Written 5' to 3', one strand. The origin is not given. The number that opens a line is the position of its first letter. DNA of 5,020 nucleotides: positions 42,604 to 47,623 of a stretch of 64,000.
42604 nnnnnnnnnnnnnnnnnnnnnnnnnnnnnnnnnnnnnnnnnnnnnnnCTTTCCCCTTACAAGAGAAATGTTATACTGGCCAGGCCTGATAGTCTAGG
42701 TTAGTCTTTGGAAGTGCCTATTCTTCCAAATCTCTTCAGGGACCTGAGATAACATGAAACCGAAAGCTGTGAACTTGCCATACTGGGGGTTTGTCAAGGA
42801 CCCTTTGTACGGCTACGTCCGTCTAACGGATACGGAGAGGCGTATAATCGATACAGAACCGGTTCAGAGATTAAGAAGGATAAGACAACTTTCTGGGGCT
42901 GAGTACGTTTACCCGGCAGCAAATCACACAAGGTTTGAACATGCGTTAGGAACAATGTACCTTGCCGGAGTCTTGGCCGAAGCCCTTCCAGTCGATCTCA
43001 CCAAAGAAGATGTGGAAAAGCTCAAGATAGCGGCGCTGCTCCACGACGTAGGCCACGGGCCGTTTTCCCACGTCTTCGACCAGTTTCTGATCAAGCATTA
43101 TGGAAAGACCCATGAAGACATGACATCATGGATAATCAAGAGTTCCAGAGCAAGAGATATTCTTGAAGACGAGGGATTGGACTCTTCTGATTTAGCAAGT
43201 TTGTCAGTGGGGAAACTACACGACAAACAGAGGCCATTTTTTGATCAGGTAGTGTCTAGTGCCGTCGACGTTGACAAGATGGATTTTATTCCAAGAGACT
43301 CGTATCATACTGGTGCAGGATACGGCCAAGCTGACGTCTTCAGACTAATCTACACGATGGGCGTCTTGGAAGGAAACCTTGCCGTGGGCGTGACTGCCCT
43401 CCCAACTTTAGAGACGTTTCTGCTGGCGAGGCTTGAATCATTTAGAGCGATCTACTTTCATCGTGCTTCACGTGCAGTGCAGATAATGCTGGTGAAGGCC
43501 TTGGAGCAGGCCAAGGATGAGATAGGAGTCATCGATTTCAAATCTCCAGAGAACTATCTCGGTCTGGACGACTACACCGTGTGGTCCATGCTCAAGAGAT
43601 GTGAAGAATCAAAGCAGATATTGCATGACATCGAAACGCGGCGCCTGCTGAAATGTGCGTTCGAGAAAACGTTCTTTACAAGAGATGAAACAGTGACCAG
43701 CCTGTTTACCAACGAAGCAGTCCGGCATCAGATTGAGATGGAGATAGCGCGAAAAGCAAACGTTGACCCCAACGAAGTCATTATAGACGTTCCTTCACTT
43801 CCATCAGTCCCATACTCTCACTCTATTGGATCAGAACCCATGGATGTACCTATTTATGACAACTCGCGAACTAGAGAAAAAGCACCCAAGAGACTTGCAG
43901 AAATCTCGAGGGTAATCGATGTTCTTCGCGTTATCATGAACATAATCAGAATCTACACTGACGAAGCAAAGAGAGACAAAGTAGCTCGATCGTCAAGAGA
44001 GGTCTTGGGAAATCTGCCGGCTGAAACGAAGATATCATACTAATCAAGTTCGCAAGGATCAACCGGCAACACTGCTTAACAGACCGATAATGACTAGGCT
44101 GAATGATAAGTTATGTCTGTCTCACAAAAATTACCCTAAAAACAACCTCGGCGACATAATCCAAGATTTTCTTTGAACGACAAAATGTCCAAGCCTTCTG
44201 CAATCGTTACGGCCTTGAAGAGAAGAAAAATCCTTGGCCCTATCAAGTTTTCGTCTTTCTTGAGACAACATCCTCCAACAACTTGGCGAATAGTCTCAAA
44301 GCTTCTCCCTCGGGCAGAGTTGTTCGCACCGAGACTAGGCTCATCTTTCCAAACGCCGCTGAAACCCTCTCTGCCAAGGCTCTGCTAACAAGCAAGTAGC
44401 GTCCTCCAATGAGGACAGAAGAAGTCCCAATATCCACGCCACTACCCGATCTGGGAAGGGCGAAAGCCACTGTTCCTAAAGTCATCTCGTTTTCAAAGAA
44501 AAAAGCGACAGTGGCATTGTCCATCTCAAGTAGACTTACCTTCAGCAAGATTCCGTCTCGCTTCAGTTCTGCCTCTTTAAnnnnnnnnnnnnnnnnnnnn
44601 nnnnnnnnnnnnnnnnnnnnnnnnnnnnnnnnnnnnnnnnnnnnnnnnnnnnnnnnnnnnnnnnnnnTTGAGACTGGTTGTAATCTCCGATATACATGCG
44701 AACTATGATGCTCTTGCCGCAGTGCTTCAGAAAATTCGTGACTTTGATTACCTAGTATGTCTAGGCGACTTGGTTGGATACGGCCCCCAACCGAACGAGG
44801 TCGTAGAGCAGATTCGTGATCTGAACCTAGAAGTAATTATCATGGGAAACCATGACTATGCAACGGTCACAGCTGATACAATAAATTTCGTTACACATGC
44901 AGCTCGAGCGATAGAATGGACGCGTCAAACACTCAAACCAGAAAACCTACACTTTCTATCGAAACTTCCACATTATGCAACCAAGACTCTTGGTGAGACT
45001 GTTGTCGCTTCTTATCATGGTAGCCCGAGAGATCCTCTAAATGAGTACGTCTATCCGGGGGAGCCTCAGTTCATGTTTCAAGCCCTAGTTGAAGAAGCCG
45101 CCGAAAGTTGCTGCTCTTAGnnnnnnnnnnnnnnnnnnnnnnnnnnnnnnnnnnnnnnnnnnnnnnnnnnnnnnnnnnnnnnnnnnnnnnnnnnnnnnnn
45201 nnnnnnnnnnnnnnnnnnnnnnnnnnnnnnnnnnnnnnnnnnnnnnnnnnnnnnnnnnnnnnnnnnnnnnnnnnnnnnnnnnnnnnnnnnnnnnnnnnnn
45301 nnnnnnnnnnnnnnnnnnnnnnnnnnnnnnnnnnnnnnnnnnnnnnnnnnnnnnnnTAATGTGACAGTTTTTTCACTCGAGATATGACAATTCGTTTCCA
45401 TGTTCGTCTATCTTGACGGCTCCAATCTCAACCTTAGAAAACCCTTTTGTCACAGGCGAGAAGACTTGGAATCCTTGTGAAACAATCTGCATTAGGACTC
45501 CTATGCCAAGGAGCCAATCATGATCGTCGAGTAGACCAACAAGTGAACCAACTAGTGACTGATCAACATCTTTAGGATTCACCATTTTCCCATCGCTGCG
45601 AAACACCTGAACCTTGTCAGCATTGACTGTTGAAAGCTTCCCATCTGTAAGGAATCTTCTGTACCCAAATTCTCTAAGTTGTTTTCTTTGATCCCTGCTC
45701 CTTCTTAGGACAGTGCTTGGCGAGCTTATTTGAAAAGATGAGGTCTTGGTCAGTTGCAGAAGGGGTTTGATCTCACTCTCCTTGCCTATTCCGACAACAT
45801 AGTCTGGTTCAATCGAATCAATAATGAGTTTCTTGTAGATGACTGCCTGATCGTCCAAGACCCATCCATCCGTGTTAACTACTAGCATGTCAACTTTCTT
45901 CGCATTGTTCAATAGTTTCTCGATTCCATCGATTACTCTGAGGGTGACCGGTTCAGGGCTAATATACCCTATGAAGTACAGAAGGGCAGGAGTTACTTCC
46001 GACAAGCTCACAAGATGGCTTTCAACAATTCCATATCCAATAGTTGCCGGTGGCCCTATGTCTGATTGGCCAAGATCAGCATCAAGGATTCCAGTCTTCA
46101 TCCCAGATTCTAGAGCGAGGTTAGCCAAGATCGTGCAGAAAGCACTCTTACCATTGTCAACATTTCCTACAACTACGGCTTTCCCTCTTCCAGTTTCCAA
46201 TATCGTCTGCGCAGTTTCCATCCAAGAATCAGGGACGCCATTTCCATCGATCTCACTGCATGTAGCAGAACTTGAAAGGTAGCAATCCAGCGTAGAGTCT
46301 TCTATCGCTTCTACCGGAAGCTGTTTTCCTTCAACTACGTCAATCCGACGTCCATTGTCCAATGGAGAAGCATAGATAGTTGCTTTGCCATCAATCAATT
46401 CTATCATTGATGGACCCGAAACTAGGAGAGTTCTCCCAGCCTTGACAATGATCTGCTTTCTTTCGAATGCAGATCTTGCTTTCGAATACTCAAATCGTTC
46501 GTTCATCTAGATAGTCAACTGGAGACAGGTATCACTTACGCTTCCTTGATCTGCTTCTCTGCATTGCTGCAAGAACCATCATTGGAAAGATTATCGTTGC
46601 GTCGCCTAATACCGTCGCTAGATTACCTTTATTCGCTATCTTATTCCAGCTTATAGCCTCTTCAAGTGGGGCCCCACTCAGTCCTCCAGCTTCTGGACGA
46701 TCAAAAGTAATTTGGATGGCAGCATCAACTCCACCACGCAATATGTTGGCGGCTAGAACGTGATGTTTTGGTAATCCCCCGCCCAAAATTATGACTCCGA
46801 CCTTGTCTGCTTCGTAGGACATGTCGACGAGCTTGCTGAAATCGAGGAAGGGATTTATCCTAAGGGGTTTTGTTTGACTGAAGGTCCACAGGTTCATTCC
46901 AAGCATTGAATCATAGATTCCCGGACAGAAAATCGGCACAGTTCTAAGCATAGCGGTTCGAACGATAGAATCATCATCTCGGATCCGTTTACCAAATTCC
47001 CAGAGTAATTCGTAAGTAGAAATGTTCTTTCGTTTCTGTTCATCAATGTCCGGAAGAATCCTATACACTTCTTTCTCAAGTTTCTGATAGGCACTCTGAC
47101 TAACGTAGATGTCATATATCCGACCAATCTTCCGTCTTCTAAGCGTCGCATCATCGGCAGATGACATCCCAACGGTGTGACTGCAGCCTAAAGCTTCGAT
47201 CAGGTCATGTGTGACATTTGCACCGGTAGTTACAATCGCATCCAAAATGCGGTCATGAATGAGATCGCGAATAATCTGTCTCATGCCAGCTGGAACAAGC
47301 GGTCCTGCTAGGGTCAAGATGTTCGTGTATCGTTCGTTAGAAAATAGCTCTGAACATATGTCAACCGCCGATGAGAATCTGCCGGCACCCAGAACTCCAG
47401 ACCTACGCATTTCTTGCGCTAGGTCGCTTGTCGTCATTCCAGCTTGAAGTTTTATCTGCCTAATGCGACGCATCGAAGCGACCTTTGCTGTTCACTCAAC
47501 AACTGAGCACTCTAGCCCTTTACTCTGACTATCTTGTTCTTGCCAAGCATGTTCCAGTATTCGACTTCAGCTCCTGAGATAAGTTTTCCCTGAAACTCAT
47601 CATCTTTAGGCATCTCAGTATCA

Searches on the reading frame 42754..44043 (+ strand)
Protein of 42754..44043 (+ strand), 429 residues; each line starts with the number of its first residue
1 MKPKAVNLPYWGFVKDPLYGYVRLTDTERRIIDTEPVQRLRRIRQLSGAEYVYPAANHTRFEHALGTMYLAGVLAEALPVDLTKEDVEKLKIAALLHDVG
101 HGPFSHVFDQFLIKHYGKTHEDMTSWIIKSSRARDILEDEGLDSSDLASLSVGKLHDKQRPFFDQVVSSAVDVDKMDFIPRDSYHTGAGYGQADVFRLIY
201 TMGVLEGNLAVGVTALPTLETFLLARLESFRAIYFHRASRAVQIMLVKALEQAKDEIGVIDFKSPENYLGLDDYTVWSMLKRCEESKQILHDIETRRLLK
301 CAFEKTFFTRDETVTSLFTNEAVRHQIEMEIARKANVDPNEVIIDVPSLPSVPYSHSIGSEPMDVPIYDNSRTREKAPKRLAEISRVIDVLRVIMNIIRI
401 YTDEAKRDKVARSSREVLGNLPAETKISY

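Call 8: search_protein_families(library=pfam, proteins=[window:42754-44043:+], max_evalue=0.01)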
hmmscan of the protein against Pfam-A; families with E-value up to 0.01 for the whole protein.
window:42754-44043:+ (429 aa): 2 families
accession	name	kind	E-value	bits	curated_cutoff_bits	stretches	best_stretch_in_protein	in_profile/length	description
PF19276.4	HD_assoc_2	-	2.6e-26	92.9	23.1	1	194-419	2-212/222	HD associated region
PF01966.28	HD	-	1.2e-12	48.5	22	1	60-131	1-69/116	HD domain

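Call 10: find_encoding_contigs(protein=window:42754-44043:+, flank=10000, max_places=10)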
Protein window:42754-44043:+ (429 aa): no gene with exactly this product is on record in the collection.

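Call 12: find_homologous_proteins(query=window:42754-44043:+, max_evalue=1e-20)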
Query window:42754-44043:+ (429 aa): 6448 proteins with E <= 1e-20 among 8000 candidates; the best 120 are listed.
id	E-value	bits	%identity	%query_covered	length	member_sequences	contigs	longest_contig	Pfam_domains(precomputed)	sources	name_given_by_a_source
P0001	4.4e-284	959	100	100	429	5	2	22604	PF01966.29,PF19276.5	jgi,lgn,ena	jgi:hypothetical protein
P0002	1.4e-246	836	85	100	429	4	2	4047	PF01966.29,PF19276.5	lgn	-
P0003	2.1e-243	825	85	100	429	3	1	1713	PF01966.29,PF19276.5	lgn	-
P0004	2.2e-234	796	82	100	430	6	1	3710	PF01966.29,PF19276.5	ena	-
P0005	8.7e-234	794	82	100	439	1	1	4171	PF01966.29,PF19276.5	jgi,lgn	jgi:hypothetical protein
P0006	9.2e-229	777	80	98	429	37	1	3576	PF01966.29,PF19276.5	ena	-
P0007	3.9e-228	775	80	98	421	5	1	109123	PF01966.29,PF19276.5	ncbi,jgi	-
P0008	6.0e-186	636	64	98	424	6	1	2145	PF01966.29,PF19276.5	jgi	-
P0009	7.3e-186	636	64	98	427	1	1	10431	PF01966.29,PF19276.5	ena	-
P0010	1.0e-185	635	64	98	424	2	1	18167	PF01966.29,PF19276.5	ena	-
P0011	2.4e-185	634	64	98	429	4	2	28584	PF01966.29,PF19276.5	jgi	-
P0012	6.5e-185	633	64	98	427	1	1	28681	PF01966.29,PF19276.5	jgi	-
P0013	7.6e-185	633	64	98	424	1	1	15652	PF01966.29,PF19276.5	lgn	-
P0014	8.2e-185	632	64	98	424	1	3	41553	PF01966.29,PF19276.5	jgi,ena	-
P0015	8.2e-185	632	64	98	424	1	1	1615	PF01966.29,PF19276.5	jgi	-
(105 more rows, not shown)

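Call 14: find_encoding_contigs(protein=P0001, flank=10000, max_places=10)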
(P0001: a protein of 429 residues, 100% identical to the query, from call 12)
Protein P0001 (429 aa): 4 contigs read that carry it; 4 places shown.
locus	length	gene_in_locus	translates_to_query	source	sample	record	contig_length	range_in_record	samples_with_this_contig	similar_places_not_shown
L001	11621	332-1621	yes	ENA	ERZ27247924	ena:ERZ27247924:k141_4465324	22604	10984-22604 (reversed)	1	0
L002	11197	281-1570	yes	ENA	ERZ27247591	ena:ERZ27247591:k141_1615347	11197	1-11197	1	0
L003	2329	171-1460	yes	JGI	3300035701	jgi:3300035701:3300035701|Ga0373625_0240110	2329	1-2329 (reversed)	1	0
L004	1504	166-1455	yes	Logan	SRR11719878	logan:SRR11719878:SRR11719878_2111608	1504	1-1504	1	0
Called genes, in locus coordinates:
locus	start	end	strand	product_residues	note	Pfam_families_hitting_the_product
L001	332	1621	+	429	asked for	PF01966:HD, PF19276:HD_assoc_2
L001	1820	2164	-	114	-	-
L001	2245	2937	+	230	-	PF00149:Metallophos, PF12850:Metallophos_2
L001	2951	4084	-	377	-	PF16575:CLP1_P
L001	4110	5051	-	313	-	PF01916:DS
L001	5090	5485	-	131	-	PF21485:IF5A-like_N, PF08207:EFP_N (weak), PF01287:eIF-5a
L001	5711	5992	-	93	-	-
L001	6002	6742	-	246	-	PF09754:PAC2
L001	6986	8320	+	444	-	PF02881:SRP54_N, PF13401:AAA_22 (faint), PF00448:SRP54, PF02978:SRP_SPB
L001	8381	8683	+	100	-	PF01157:Ribosomal_L21e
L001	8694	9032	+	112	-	PF03874:RNA_pol_Rpb4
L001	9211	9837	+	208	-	PF04919:DUF655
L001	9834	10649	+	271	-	PF00398:RrnaAD, PF05175:MTS (weak), PF08241:Methyltransf_11 (weak), PF13649:Methyltransf_25 (weak)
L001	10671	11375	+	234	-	PF00588:SpoU_methylase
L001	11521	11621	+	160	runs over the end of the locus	PF00252:Ribosomal_L16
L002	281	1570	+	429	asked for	PF01966:HD, PF19276:HD_assoc_2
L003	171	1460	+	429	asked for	PF01966:HD, PF19276:HD_assoc_2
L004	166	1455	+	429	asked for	PF01966:HD, PF19276:HD_assoc_2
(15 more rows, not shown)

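Call 15: find_encoding_contigs(protein=P0007, flank=10000, max_places=6)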
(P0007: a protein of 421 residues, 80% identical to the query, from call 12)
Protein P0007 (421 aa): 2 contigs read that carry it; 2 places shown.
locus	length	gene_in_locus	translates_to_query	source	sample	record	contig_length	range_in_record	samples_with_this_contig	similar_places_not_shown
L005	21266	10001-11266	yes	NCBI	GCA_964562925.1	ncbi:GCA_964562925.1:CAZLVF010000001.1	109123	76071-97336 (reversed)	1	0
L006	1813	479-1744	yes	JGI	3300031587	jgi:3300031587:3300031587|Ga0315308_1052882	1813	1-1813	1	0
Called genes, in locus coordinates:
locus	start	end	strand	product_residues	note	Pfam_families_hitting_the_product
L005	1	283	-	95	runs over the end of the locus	PF03685:UPF0147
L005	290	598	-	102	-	-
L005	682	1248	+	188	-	-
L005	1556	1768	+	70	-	PF15919:HicB_lk_antitox, PF15970:HicB-like_2 (weak)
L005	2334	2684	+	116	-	PF06677:Auto_anti-p27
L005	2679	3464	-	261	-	PF02732:ERCC4, PF12826:HHH_2, PF14520:HHH_5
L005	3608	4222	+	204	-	-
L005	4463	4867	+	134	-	PF13237:Fer4_10, PF13247:Fer4_11, PF14697:Fer4_21 (weak), PF25160:LdpA_Fe-S-bd (weak), PF13187:Fer4_9 (weak), PF00037:Fer4, PF14697:Fer4_21, PF12838:Fer4_7, +4 more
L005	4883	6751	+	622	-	PF02730:AFOR_N, PF01314:AFOR_C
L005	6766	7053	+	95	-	PF02597:ThiS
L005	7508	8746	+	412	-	PF00465:Fe-ADH, PF13685:Fe-ADH_2, PF25137:ADH_Fe_C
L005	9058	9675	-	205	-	PF02223:Thymidylate_kin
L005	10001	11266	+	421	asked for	PF01966:HD, PF19276:HD_assoc_2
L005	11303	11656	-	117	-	-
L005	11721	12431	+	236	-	PF00149:Metallophos, PF12850:Metallophos_2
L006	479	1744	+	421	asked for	PF01966:HD, PF19276:HD_assoc_2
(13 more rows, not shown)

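Call 24: find_encoding_contigs(protein=P0002, flank=10000, max_places=6)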
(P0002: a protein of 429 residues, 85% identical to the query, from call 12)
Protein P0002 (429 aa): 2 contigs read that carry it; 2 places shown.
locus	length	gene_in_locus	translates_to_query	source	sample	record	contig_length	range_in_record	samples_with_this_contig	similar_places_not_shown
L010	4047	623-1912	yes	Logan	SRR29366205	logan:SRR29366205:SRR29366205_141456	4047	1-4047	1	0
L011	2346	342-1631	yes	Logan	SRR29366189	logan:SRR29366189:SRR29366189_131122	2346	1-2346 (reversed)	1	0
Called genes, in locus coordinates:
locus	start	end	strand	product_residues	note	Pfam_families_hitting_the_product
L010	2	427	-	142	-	?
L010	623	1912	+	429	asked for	PF01966:HD, PF19276:HD_assoc_2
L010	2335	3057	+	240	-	PF00149:Metallophos, PF12850:Metallophos_2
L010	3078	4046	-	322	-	?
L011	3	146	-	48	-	?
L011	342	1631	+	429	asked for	PF01966:HD, PF19276:HD_assoc_2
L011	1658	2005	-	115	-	-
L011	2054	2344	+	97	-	?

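Call 25: find_encoding_contigs(protein=P0005, flank=10000, max_places=6)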
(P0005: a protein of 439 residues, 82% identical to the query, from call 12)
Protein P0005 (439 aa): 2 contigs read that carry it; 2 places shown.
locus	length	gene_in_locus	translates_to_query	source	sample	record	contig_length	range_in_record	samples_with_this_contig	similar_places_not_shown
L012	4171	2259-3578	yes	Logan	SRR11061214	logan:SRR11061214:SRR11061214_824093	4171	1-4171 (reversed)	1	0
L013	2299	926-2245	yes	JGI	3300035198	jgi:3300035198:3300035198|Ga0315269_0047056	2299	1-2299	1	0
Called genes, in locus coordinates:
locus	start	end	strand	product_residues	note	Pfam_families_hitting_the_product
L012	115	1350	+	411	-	PF00465:Fe-ADH, PF13685:Fe-ADH_2, PF25137:ADH_Fe_C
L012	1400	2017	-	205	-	PF02223:Thymidylate_kin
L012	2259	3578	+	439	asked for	PF01966:HD, PF19276:HD_assoc_2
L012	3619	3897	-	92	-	-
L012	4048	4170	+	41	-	?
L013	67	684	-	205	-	PF02223:Thymidylate_kin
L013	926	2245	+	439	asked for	PF01966:HD, PF19276:HD_assoc_2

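Call 26: find_encoding_contigs(protein=P0004, flank=10000, max_places=6)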
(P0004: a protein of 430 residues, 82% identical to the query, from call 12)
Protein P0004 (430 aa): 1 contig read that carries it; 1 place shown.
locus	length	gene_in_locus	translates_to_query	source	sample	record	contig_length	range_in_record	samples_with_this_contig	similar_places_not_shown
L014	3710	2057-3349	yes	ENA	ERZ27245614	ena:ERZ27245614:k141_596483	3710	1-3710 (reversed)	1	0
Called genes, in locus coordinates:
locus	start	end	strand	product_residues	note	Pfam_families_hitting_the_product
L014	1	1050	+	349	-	?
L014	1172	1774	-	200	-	PF02223:Thymidylate_kin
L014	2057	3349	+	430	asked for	PF01966:HD, PF19276:HD_assoc_2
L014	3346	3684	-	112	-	-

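Call 76: search_protein_families(library=ncbifam, proteins=[window:42754-44043:+], max_evalue=0.001)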
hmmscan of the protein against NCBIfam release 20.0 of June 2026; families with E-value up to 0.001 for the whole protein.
window:42754-44043:+ (429 aa): 3 families
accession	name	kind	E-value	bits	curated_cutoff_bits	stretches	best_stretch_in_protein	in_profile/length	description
TIGR01353.1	dGTP_triPase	subfamily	4e-06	26.6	152.35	1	29-110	10-95/389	dGTP triphosphohydrolase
NF002327.0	PRK01286.1-2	equivalog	1.7e-05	24.1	393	1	30-141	48-148/345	deoxyguanosinetriphosphate triphosphohydrolase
NF002328.0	PRK01286.1-3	equivalog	0.00019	20.5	467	1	29-112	46-122/404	deoxyguanosinetriphosphate triphosphohydrolase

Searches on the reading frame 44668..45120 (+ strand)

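Call 8: search_protein_families(library=pfam, proteins=[window:44668-45120:+], max_evalue=0.01)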
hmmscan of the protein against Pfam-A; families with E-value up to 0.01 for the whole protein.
window:44668-45120:+ (150 aa): 3 families
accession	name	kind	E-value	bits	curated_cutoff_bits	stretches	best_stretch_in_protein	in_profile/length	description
PF00149.33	Metallophos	-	4.9e-15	56.9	21.5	1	1-82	1-72/191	Calcineurin-like phosphoesterase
PF12850.12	Metallophos_2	-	2.6e-12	47.4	27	1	1-125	1-97/154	Calcineurin-like phosphoesterase superfamily domain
PF06874.16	FBPase_2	-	0.0044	15.8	27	0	15-70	174-228/639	Firmicute fructose-1,6-bisphosphatase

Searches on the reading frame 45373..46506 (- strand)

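Call 8: search_protein_families(library=pfam, proteins=[window:45373-46506:-], max_evalue=0.01)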
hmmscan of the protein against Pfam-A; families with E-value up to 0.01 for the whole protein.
window:45373-46506:- (377 aa): 1 family
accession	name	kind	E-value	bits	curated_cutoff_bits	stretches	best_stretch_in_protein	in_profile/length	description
PF16575.11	CLP1_P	-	1.2e-35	123.5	26.6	1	114-286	1-186/188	mRNA cleavage and polyadenylation factor CLP1 P-loop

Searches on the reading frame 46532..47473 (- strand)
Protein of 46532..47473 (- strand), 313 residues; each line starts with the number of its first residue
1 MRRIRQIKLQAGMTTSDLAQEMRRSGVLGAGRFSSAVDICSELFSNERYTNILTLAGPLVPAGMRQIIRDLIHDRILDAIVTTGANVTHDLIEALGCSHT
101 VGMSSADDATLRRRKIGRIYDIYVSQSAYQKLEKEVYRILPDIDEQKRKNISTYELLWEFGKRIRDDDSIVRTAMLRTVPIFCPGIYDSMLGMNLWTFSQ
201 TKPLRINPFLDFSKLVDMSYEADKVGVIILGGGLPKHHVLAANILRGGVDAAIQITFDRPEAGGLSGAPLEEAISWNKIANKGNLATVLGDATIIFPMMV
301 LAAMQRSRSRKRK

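Call 8: search_protein_families(library=pfam, proteins=[window:46532-47473:-], max_evalue=0.01)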
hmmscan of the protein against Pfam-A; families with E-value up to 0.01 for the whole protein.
window:46532-47473:- (313 aa): 1 family
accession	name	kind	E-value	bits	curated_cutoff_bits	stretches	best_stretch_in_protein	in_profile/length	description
PF01916.23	DS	-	8.1e-98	327.7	27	1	18-301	2-286/288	Deoxyhypusine synthase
